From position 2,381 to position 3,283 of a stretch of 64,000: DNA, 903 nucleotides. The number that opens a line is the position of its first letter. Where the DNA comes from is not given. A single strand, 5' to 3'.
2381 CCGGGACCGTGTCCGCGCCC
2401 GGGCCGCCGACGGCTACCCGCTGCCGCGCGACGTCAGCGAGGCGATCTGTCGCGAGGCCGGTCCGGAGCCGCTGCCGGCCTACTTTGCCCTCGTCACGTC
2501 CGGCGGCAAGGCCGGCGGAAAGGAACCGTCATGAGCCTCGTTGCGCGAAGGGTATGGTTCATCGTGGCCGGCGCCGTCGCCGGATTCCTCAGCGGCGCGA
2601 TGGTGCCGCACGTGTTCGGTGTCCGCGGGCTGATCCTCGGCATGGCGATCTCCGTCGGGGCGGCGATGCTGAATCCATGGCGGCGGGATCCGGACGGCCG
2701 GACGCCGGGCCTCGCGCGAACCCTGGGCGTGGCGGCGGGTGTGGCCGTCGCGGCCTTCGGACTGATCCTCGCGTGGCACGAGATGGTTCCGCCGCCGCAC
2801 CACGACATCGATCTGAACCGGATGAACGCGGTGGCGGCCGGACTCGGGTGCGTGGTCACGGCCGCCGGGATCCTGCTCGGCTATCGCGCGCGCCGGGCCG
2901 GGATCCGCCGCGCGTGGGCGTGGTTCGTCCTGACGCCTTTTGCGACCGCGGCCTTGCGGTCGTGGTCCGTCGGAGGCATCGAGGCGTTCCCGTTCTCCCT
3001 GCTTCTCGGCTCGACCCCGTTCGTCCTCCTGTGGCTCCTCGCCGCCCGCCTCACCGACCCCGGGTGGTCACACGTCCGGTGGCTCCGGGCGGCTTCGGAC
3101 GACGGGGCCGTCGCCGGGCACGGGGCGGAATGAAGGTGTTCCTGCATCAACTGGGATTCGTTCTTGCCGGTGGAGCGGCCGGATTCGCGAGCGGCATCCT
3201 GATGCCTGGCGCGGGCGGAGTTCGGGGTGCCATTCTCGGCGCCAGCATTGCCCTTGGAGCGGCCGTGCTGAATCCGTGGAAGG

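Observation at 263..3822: Translationally coupled cassette: SAM methyltransferase, radical SAM/SPASM enzyme and two tandem 6-TM membrane paralogs, closed by a terminator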

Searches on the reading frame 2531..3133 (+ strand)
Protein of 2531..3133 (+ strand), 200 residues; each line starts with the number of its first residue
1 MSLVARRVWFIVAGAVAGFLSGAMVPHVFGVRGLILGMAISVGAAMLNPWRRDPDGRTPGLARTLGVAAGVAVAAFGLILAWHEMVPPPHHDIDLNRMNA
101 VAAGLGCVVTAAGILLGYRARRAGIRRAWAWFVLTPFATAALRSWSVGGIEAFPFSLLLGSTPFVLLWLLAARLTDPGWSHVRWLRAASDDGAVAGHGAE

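Call 3: search_protein_families(library=pfam, proteins=[window:2531-3133:+], max_evalue=0.1)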
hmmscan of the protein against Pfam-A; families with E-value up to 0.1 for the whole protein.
window:2531-3133:+ (200 aa): 0 families

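Call 4: search_protein_families(library=ncbifam, proteins=[window:2531-3133:+], max_evalue=0.1)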
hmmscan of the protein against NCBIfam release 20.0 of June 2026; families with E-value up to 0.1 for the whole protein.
window:2531-3133:+ (200 aa): 0 families

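Call 32: find_homologous_proteins(query=window:2531-3133:+, max_evalue=0.01)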
Query window:2531-3133:+ (200 aa): 6 proteins with E <= 0.01 among 8000 candidates.
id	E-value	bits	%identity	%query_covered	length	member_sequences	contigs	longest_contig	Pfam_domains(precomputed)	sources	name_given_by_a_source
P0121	2.9e-124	431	100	100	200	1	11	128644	-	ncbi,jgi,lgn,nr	ncbi:MAG: hypothetical protein FJ221_00210 [Lentisphaerae bacterium]|nr:hypothetical protein [Lentis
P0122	4.1e-100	352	84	99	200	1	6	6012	-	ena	-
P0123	1.5e-94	334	85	93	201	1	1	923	-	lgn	-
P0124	3.6e-90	319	81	93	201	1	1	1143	-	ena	-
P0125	3.8e-78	280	71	100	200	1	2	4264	-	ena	-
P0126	1.8e-35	141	43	95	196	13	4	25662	-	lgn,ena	-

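Call 35: find_homologous_proteins(query=A2, max_evalue=0.001)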
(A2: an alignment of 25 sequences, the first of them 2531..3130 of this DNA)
Query A2 (25 sequences) (200 aa, profile of the alignment): 8 proteins with E <= 0.001 among 8000 candidates.
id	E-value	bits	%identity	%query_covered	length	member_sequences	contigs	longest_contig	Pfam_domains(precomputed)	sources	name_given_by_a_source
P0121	2.1e-54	202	100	100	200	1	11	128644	-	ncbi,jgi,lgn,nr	ncbi:MAG: hypothetical protein FJ221_00210 [Lentisphaerae bacterium]|nr:hypothetical protein [Lentis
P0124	9.2e-51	190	81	93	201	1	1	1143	-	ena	-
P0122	1.6e-50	190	84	99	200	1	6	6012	-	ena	-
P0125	2.2e-50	189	71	100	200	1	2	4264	-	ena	-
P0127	1.4e-49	186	27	83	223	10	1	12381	-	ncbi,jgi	-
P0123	2.6e-48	182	85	93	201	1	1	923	-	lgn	-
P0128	2.9e-46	176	20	96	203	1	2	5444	-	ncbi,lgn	-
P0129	9.9e-24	102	31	84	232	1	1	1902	-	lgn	-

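Call 50: predict_structure(alignment_id=A3)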
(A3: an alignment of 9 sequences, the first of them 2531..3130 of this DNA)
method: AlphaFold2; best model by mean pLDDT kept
length: 200 residues; sequences in the alignment: 9
mean_pLDDT: 79.6   pTM: 0.79
mean pLDDT of the five models: 79.6, 79.2, 76.9, 76.9, 71.8
residues with pLDDT >= 90: 67; 70-90: 82; 50-70: 39; < 50: 12
segments of 3 or more residues with pLDDT < 50: 192-200
pLDDT, mean of each block of 10 residues (from residue 1): 85 92 73 92 83 61 92 93 73 56 89 92 80 93 81 84 92 77 60 44
secondary structure, 60 per line:
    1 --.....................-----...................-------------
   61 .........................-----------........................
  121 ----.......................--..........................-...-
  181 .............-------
elements in order: H3-23 H29-47 H61-85 H97-120 H125-147 H150-175 H181-193

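Call 51: search_protein_representatives(alignment_id=A3)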
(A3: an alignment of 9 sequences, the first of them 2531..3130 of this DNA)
Query: 9 sequences, 200 profile positions. Proteins with E-value up to 0.001 (for the whole library): 135; up to 1e-10: 75; up to 1e-30: 14. The best 135 are listed.
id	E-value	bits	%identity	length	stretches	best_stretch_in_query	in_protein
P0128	2.6e-63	229.9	-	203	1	1-193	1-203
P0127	7.7e-58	212.1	-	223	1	7-198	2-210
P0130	1.7e-54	201.2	-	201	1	1-195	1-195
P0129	4.4e-52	193.3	-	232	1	8-199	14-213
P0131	6.5e-50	186.2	-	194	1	1-190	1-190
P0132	2.1e-46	174.7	-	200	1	3-192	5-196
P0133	2.4e-45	171.3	-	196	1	1-187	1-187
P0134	4.2e-45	170.5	-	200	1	1-192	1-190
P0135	6.3e-45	169.9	-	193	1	1-191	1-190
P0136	2.2e-39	151.8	-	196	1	1-194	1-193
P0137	1.1e-37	146.3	-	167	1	46-199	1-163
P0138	1.5e-33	132.8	-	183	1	28-197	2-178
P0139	8.6e-33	130.3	-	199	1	1-186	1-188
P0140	4.0e-32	128.1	-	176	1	1-176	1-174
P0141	2.5e-29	119.0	-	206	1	9-189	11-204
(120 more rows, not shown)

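Call 55: fold_search(model_id=the predicted structure, library=pdb)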
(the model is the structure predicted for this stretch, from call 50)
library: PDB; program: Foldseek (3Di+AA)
matches with E <= 10: 242; with E <= 0.001: 0
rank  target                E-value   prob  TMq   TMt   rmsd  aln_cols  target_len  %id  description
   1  6vq6_b                5.4e-01  0.14  0.19  0.18  20.0       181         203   16  Mammalian V-ATPase from rat brain - composite model of rotational state 1 bound to ADP and SidK (built from focused re (released 2020-03-18)
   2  9jj1_A                6.1e-01  0.18  0.21  0.16  13.2       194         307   15  Cryo-EM structure of human ZnT3 (released 2025-06-04)
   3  7uw9_c                6.1e-01  0.13  0.17  0.19  19.3       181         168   14  Citrus V-ATPase State 1, H in contact with subunit a (released 2022-07-06)
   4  8e0l_C                6.7e-01  0.51  0.30  0.34  10.8       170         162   14  Homotrimeric variant of tcTRP9, BGL06 (released 2023-04-12)
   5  8e0o_C                7.4e-01  0.44  0.30  0.33  10.4       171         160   15  Heterotrimeric variant of tcTRP9, hetBGL03-15-18 (released 2023-04-12)
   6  8e0m_G                7.7e-01  0.57  0.30  0.35   8.4       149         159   12  Homotrimeric variant of tcTRP9, BGL15 (released 2023-04-12)
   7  6o7t_c                7.7e-01  0.10  0.17  0.17  20.0       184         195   14  Saccharomyces cerevisiae V-ATPase Vph1-VO (released 2019-04-03)
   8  4qtn_C                8.1e-01  0.25  0.27  0.24  11.3       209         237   13  Crystal structure of the Vitamin B3 transporter PnuC (released 2014-10-08)
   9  8xn1_A                8.9e-01  0.14  0.22  0.17  12.7       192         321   17  Cryo-EM structure of human ZnT3, in the presence of zinc, determined in an inward-facing conformation (released 2024-10-30)
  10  9g9m_A                9.3e-01  0.23  0.31  0.19  13.6       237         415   18  Lipid III flippase WzxE with NB10 and NB7 nanobodies in outward-facing conformation - crystal 1 (released 2025-01-22)
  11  8e0l_A                9.7e-01  0.38  0.29  0.33  10.9       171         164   14  Homotrimeric variant of tcTRP9, BGL06 (released 2023-04-12)
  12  8f6h_A                9.7e-01  0.11  0.19  0.16  14.8       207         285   11  Cryo-EM structure of a Zinc-loaded asymmetrical TMD D70A mutant of the YiiP-Fab complex (released 2023-02-08)
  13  6xbw_o                1.1e+00  0.12  0.18  0.23  15.7       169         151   20  Cryo-EM structure of V-ATPase from bovine brain, state 1 (released 2020-08-19)
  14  7uw9_i                1.1e+00  0.10  0.16  0.19  16.9       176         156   15  Citrus V-ATPase State 1, H in contact with subunit a (released 2022-07-06)
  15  8qt6                  1.1e+00  0.25  0.28  0.18  10.8       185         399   16  Cryo-EM structure of Streptococcus pneumoniae NADPH oxidase (released 2024-07-24)
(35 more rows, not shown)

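Call 66: search_protein_families(library=padloc, max_evalue=0.01, proteins=[window:2531-3133:+])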
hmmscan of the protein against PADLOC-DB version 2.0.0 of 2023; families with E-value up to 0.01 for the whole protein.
window:2531-3133:+ (200 aa): 0 families
